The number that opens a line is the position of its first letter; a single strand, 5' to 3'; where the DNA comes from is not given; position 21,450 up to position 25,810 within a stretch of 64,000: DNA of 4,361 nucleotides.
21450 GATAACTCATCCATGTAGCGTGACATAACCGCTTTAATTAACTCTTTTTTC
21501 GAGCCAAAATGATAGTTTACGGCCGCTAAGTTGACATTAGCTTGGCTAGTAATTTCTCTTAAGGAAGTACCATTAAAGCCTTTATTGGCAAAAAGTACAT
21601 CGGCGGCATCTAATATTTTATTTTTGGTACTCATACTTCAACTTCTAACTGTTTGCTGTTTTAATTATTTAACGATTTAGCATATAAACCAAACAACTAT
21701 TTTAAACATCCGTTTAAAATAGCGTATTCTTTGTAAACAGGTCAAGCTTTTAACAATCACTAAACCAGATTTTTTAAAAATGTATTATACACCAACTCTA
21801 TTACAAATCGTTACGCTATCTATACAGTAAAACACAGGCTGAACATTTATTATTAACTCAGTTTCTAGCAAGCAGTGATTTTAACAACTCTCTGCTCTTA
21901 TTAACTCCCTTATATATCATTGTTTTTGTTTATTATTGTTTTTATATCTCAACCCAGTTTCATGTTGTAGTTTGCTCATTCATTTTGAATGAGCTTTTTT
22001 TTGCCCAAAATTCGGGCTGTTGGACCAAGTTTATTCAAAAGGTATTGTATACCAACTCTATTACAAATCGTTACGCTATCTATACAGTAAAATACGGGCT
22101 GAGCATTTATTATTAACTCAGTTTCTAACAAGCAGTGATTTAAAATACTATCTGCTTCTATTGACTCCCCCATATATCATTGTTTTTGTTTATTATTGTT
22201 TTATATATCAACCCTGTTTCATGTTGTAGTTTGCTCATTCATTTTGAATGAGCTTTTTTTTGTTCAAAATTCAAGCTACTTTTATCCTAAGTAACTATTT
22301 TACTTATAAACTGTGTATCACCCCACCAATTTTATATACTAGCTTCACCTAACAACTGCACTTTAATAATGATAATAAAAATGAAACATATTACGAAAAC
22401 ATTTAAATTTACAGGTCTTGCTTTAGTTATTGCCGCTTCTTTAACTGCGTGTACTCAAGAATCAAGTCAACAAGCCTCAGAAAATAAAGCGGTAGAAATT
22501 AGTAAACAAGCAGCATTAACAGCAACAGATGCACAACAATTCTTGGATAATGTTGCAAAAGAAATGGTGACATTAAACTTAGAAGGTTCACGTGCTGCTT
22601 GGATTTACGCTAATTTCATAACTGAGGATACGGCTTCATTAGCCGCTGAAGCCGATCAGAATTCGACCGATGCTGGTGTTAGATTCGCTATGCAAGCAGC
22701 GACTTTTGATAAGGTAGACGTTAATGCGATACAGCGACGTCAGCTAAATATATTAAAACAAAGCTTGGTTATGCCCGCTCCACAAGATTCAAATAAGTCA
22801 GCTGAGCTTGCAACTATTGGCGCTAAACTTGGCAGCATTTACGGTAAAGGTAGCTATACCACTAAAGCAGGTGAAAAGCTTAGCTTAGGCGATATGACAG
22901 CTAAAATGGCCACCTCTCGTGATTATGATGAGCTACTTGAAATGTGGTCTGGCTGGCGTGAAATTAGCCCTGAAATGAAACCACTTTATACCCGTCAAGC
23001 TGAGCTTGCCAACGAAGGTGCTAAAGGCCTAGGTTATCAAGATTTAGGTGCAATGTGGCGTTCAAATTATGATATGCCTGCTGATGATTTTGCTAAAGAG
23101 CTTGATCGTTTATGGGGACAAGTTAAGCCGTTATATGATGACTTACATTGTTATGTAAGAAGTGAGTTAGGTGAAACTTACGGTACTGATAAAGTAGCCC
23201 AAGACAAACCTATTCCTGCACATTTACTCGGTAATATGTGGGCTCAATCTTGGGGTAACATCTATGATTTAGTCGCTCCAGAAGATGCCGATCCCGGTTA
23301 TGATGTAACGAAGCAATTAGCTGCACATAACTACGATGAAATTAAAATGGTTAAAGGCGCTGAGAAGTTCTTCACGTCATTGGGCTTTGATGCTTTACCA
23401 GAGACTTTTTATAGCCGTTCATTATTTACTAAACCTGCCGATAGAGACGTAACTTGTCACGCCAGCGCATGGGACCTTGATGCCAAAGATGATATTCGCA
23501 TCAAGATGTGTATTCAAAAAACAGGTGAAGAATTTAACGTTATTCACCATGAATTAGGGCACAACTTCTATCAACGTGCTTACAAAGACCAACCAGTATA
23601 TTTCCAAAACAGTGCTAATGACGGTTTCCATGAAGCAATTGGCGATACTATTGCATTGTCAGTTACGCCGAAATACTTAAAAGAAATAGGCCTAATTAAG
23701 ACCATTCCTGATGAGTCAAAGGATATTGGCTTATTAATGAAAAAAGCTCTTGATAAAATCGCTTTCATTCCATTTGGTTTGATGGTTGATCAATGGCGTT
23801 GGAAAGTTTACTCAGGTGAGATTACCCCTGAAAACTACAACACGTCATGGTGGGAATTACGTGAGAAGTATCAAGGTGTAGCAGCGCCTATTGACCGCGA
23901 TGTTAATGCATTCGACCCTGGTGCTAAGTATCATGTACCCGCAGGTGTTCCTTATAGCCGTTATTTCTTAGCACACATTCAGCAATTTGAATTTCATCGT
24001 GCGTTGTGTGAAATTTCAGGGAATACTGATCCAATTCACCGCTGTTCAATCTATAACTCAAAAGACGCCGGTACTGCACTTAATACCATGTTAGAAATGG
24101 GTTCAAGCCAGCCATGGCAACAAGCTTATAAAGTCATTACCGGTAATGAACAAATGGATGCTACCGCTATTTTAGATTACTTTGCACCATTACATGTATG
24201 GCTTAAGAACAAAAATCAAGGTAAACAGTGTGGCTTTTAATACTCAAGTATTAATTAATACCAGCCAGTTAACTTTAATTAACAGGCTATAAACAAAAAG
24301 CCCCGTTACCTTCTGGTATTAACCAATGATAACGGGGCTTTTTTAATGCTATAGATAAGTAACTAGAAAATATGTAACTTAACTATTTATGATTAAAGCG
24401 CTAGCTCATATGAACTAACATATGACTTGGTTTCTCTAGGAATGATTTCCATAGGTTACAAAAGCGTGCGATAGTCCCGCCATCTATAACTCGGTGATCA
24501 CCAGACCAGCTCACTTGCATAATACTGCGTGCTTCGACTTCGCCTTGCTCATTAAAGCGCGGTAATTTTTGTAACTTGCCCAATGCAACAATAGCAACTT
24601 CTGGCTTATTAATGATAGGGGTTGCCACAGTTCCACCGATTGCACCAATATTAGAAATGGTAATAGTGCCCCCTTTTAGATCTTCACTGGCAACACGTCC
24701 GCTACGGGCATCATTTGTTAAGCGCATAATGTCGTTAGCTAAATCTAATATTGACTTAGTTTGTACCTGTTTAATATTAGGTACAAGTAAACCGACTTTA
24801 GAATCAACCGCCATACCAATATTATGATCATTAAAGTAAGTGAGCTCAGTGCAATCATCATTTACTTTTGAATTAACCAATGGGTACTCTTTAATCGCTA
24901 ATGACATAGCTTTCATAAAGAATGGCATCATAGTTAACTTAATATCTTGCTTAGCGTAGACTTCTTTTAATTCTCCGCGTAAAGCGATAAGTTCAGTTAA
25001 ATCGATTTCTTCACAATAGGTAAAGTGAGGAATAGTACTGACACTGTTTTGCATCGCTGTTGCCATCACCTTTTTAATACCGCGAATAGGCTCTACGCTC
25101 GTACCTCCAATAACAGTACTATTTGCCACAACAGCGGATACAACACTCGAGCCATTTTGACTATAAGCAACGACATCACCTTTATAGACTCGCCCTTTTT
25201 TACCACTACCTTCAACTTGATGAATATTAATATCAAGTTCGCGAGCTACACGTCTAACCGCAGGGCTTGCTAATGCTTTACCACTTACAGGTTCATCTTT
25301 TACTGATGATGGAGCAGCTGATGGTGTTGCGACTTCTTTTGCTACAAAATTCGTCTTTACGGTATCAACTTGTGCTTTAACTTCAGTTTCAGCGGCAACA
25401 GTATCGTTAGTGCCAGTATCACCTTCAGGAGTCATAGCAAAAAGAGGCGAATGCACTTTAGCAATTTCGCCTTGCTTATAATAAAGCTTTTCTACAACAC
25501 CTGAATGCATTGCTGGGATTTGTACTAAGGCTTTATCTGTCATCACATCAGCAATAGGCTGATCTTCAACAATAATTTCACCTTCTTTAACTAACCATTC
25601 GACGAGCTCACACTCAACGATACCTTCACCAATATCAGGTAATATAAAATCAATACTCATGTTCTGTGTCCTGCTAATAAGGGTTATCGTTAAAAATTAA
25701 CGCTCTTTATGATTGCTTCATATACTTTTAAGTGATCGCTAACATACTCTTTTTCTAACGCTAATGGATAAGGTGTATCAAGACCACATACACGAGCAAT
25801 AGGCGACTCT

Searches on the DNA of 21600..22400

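Call 69: search_rna_families(source=window, start=21600, end=22400, threshold=evalue, max_evalue=1)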
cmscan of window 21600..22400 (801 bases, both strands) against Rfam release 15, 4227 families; matches with E-value up to 1: 1.
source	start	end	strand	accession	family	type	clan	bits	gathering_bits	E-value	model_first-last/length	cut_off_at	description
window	22226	22282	-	RF02427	SpF10_sRNA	Gene; sRNA;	-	19.9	60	0.56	1-57/57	no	Streptococcus sRNA SpF10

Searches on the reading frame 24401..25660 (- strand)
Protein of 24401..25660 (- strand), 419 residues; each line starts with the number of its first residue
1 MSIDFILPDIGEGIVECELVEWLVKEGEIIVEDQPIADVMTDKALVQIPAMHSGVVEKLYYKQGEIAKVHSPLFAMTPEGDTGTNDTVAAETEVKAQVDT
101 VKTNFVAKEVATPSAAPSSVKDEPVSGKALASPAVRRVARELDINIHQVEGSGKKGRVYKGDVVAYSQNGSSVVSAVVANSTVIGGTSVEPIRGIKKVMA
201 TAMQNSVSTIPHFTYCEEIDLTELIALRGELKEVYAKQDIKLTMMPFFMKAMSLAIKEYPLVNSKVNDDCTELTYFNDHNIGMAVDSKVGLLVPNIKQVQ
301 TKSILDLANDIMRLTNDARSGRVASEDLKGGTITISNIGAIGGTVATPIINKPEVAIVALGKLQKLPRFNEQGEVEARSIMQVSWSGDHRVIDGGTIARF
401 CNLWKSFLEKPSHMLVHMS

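Call 21: find_homologous_proteins(query=window:24401-25660:-, max_evalue=1e-100)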
Query window:24401-25660:- (419 aa): 4265 proteins with E <= 1e-100 among 8000 candidates; the best 120 are listed.
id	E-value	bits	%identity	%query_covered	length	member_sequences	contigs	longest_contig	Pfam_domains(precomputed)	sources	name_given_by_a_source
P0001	1.8e-271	918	100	100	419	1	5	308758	PF02817.23,PF00198.29,PF00364.29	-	-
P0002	2.5e-271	917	100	100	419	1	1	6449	PF02817.23,PF00198.29,PF00364.29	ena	-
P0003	6.1e-271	916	100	100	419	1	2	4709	PF02817.23,PF00198.29,PF00364.29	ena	-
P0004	8.0e-271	916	100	100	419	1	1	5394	PF02817.23,PF00198.29,PF00364.29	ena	-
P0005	2.1e-270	914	100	100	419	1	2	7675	PF02817.23,PF00198.29,PF00364.29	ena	-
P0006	1.0e-250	849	92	100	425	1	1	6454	PF02817.23,PF00198.29,PF00364.29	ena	-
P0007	2.5e-247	838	78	100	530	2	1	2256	PF02817.23,PF00198.29,PF00364.29,PF25997.1,PF26018.1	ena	-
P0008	6.7e-247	837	90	100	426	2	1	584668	PF02817.23,PF00198.29,PF00364.29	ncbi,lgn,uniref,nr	ncbi:dihydrolipoyllysine-residue acetyltransferase [Colwellia demingiae]|uniref:Dihydrolipoamide ace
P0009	7.1e-246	833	77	99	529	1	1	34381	PF02817.23,PF00198.29,PF00364.29,PF25997.1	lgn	-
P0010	1.7e-245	832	76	99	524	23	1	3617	PF02817.23,PF00198.29,PF00364.29,PF25997.1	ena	-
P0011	2.0e-245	832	91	100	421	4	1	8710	PF02817.23,PF00198.29,PF00364.29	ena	-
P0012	2.5e-245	832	76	99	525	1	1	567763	PF02817.23,PF00198.29,PF00364.29,PF25997.1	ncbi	-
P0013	3.8e-245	831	75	99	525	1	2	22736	PF02817.23,PF00198.29,PF00364.29,PF25997.1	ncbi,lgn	-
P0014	5.0e-245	831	91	100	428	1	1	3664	PF02817.23,PF00198.29,PF00364.29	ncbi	-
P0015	1.1e-244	830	77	100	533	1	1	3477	PF02817.23,PF00198.29,PF00364.29,PF25997.1,PF26018.1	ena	-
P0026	8.7e-242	820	91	100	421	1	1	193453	PF02817.23,PF00198.29,PF00364.29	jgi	-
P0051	2.7e-240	815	89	100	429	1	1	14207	PF02817.23,PF00198.29,PF00364.29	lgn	-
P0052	4.0e-240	815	90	100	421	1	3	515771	PF02817.23,PF00198.29,PF00364.29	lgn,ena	-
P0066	6.3e-239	811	88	100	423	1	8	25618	PF02817.23,PF00198.29,PF00364.29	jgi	-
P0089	2.7e-237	805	88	100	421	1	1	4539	PF02817.23,PF00198.29,PF00364.29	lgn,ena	-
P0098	4.8e-237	804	87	100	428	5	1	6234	PF02817.23,PF00198.29,PF00364.29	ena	-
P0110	4.7e-236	801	88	100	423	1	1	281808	PF02817.23,PF00198.29,PF00364.29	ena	-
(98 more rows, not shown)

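Call 24: find_encoding_contigs(protein=P0008, flank=3000, max_places=4)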
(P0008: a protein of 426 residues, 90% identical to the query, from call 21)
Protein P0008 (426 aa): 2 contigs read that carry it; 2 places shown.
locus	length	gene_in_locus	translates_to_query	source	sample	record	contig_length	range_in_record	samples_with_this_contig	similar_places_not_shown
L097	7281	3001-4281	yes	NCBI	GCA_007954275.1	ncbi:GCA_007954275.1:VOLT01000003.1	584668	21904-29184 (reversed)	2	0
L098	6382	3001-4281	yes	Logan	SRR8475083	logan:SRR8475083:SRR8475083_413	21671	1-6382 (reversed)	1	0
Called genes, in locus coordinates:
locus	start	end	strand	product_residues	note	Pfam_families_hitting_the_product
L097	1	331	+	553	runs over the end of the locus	PF02878:PGM_PMM_I, PF02879:PGM_PMM_II, PF02880:PGM_PMM_III, PF00408:PGM_PMM_IV (weak)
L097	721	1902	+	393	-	PF00676:E1_dh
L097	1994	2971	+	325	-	PF02779:Transket_pyr, PF02780:Transketolase_C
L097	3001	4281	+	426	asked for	PF00364:Biotin_lipoyl, PF02817:E3_binding, PF00198:2-oxoacid_dh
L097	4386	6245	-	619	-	PF01401:Peptidase_M2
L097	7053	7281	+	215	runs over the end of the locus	PF00440:TetR_N, PF17939:TetR_C_30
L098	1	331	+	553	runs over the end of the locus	PF02878:PGM_PMM_I, PF02879:PGM_PMM_II, PF02880:PGM_PMM_III, PF00408:PGM_PMM_IV (weak)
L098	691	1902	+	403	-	PF00676:E1_dh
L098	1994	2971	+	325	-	PF02779:Transket_pyr, PF02780:Transketolase_C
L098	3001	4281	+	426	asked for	PF00364:Biotin_lipoyl, PF02817:E3_binding, PF00198:2-oxoacid_dh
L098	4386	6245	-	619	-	PF01401:Peptidase_M2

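Call 25: find_encoding_contigs(protein=P0026, flank=3000, max_places=4)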
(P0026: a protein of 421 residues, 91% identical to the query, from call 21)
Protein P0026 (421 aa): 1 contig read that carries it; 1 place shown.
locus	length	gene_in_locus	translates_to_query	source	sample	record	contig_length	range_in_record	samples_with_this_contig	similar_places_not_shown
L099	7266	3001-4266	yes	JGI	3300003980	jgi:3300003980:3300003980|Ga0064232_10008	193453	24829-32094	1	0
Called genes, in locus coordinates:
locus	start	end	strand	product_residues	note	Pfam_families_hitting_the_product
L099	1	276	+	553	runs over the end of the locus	PF02878:PGM_PMM_I, PF02879:PGM_PMM_II, PF02880:PGM_PMM_III, PF00408:PGM_PMM_IV (weak)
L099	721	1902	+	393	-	PF00676:E1_dh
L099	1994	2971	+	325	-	PF02779:Transket_pyr, PF02780:Transketolase_C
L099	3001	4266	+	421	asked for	PF00364:Biotin_lipoyl, PF02817:E3_binding, PF00198:2-oxoacid_dh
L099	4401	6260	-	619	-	PF01401:Peptidase_M2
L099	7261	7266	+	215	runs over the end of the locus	PF00440:TetR_N, PF17939:TetR_C_30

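Call 26: find_encoding_contigs(protein=P0052, flank=3000, max_places=4)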
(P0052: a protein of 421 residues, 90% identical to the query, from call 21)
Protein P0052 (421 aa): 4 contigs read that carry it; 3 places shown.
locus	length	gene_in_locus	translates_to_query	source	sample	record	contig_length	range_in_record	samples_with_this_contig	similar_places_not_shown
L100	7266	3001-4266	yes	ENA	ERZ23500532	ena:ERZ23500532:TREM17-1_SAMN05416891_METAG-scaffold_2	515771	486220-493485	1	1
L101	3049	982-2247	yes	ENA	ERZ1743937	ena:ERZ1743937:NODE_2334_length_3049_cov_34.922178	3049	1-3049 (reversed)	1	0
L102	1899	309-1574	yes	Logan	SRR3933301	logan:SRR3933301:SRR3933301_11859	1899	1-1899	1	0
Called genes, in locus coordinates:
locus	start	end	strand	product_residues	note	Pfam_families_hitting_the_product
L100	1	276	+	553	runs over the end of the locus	PF02878:PGM_PMM_I, PF02879:PGM_PMM_II, PF02880:PGM_PMM_III, PF00408:PGM_PMM_IV (weak)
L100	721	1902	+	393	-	PF00676:E1_dh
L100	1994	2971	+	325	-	PF02779:Transket_pyr, PF02780:Transketolase_C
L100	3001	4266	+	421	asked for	PF00364:Biotin_lipoyl, PF02817:E3_binding, PF00198:2-oxoacid_dh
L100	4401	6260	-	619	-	PF01401:Peptidase_M2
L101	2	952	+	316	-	?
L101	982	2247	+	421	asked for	PF00364:Biotin_lipoyl, PF02817:E3_binding, PF00198:2-oxoacid_dh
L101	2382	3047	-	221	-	?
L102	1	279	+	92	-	?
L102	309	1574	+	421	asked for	PF00364:Biotin_lipoyl, PF02817:E3_binding, PF00198:2-oxoacid_dh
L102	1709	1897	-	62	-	?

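Call 27: find_encoding_contigs(protein=P0110, flank=3000, max_places=4)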
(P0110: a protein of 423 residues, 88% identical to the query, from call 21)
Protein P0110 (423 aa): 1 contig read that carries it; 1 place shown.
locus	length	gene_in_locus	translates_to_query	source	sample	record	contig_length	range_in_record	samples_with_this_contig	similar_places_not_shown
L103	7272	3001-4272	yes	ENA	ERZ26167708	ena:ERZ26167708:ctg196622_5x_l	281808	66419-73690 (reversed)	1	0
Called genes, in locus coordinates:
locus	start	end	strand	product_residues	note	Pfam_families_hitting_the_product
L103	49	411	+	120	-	PF00408:PGM_PMM_IV (weak)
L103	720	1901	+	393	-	PF00676:E1_dh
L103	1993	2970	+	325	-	PF02779:Transket_pyr, PF02780:Transketolase_C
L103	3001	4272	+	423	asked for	PF00364:Biotin_lipoyl, PF02817:E3_binding, PF00198:2-oxoacid_dh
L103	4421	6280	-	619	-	PF01401:Peptidase_M2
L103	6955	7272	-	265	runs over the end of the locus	PF00990:GGDEF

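Call 28: find_encoding_contigs(protein=P0066, flank=3000, max_places=8)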
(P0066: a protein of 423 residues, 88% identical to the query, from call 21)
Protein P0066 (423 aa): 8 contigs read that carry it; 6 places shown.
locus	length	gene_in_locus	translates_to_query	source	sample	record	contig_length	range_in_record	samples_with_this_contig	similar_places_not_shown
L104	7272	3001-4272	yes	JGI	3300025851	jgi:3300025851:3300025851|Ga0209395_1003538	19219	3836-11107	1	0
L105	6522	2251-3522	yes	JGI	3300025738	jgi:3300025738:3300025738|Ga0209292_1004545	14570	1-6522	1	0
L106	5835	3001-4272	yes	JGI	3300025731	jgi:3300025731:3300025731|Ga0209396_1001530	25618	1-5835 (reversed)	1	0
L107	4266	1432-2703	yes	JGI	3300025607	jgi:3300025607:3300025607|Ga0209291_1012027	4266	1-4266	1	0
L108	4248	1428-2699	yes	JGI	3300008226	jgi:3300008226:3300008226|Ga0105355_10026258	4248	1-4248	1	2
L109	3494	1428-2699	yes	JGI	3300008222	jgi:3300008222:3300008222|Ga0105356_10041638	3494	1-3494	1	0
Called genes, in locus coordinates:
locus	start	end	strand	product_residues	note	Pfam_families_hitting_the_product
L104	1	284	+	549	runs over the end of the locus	PF02878:PGM_PMM_I, PF02879:PGM_PMM_II, PF02880:PGM_PMM_III, PF00408:PGM_PMM_IV (weak)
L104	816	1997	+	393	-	PF00676:E1_dh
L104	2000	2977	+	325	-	PF02779:Transket_pyr, PF02780:Transketolase_C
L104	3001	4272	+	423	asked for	PF00364:Biotin_lipoyl, PF02817:E3_binding, PF00198:2-oxoacid_dh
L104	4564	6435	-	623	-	PF01401:Peptidase_M2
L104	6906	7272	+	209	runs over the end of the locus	PF00440:TetR_N, PF17939:TetR_C_30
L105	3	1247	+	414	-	?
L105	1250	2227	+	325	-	PF02779:Transket_pyr, PF02780:Transketolase_C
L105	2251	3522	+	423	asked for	PF00364:Biotin_lipoyl, PF02817:E3_binding, PF00198:2-oxoacid_dh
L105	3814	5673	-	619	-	PF01401:Peptidase_M2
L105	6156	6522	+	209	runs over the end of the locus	PF00440:TetR_N, PF17939:TetR_C_30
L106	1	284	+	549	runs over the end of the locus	PF02878:PGM_PMM_I, PF02879:PGM_PMM_II, PF02880:PGM_PMM_III, PF00408:PGM_PMM_IV (weak)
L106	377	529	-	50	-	-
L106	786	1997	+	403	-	PF00676:E1_dh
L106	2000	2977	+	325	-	PF02779:Transket_pyr, PF02780:Transketolase_C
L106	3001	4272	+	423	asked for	PF00364:Biotin_lipoyl, PF02817:E3_binding, PF00198:2-oxoacid_dh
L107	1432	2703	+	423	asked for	PF00364:Biotin_lipoyl, PF02817:E3_binding, PF00198:2-oxoacid_dh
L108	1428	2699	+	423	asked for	PF00364:Biotin_lipoyl, PF02817:E3_binding, PF00198:2-oxoacid_dh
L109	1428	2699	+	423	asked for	PF00364:Biotin_lipoyl, PF02817:E3_binding, PF00198:2-oxoacid_dh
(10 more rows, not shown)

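Call 29: find_encoding_contigs(protein=P0098, flank=3000, max_places=4)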
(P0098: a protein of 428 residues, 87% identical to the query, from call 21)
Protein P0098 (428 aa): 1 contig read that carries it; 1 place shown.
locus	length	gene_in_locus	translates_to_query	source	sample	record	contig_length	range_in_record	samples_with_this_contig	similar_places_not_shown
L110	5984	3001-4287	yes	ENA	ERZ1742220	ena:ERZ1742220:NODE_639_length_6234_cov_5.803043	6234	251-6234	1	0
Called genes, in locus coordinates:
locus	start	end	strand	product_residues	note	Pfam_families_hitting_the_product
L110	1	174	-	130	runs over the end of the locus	PF13495:Phage_int_SAM_4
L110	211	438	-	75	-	-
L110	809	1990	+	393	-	PF00676:E1_dh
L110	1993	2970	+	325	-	PF02779:Transket_pyr, PF02780:Transketolase_C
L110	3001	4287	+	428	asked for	PF00364:Biotin_lipoyl, PF02817:E3_binding, PF00198:2-oxoacid_dh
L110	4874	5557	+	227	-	PF07963:N_methyl (weak)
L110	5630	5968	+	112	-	PF07963:N_methyl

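Call 30: find_encoding_contigs(protein=P0051, flank=3000, max_places=4)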
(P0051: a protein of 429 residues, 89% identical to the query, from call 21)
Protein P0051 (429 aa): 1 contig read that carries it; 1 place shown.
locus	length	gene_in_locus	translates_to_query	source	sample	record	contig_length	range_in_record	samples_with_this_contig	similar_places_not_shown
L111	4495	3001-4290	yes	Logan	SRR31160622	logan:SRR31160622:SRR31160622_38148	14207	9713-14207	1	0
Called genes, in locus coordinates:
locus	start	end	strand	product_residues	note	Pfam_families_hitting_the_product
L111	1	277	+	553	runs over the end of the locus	PF02878:PGM_PMM_I, PF02879:PGM_PMM_II, PF02880:PGM_PMM_III, PF00408:PGM_PMM_IV (weak)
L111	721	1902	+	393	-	PF00676:E1_dh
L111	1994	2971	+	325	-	PF02779:Transket_pyr, PF02780:Transketolase_C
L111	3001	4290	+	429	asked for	PF00364:Biotin_lipoyl, PF02817:E3_binding, PF00198:2-oxoacid_dh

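Call 31: find_encoding_contigs(protein=P0014, flank=3000, max_places=4)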
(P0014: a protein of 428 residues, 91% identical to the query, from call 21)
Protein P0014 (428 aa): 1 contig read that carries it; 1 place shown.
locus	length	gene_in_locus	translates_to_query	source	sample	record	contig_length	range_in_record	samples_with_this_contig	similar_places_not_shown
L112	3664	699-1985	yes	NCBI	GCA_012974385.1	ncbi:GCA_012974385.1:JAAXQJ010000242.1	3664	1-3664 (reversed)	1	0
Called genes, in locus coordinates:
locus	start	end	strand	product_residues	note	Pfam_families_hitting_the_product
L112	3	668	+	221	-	?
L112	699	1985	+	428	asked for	PF00364:Biotin_lipoyl, PF02817:E3_binding, PF00198:2-oxoacid_dh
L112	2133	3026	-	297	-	PF01401:Peptidase_M2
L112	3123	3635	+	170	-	PF01401:Peptidase_M2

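Call 32: find_encoding_contigs(protein=P0089, flank=3000, max_places=4)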
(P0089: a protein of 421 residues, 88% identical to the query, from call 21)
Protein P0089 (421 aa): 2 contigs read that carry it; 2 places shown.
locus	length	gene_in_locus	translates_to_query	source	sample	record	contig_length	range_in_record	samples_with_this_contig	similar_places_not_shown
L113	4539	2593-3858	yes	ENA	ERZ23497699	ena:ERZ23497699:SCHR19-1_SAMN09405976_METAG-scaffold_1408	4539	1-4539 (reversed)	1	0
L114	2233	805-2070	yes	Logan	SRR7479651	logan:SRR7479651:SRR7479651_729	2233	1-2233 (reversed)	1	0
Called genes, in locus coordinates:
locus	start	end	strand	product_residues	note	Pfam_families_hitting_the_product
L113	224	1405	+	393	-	PF00676:E1_dh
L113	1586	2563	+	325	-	PF02779:Transket_pyr, PF02780:Transketolase_C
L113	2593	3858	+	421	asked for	PF00364:Biotin_lipoyl, PF02817:E3_binding, PF00198:2-oxoacid_dh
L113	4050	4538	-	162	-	?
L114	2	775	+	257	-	?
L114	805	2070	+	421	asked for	PF00364:Biotin_lipoyl, PF02817:E3_binding, PF00198:2-oxoacid_dh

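Call 63: find_encoding_contigs(protein=P0006, flank=3000, max_places=4)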
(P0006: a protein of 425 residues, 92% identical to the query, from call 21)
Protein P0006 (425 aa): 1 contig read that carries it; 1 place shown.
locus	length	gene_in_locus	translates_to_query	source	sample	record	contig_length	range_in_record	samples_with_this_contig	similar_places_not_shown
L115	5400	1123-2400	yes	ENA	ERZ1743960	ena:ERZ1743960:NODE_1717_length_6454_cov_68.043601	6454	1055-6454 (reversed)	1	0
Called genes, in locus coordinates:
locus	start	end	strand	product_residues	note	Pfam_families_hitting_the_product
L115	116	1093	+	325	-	PF02779:Transket_pyr, PF02780:Transketolase_C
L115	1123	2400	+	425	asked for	PF00364:Biotin_lipoyl, PF02817:E3_binding, PF00198:2-oxoacid_dh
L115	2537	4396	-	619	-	PF01401:Peptidase_M2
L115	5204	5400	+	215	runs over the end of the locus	PF00440:TetR_N, PF17939:TetR_C_30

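Call 64: find_encoding_contigs(protein=P0011, flank=3000, max_places=4)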
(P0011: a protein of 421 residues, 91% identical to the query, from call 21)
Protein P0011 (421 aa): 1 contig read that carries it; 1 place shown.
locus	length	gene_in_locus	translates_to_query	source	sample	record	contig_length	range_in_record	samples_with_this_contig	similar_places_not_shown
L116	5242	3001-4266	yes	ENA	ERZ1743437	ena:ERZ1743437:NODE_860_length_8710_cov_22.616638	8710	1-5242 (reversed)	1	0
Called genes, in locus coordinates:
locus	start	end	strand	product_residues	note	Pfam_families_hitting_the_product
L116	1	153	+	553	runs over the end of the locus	PF02878:PGM_PMM_I, PF02879:PGM_PMM_II, PF02880:PGM_PMM_III, PF00408:PGM_PMM_IV (weak)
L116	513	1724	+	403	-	PF00676:E1_dh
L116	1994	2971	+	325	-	PF02779:Transket_pyr, PF02780:Transketolase_C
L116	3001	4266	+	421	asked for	PF00364:Biotin_lipoyl, PF02817:E3_binding, PF00198:2-oxoacid_dh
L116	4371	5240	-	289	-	?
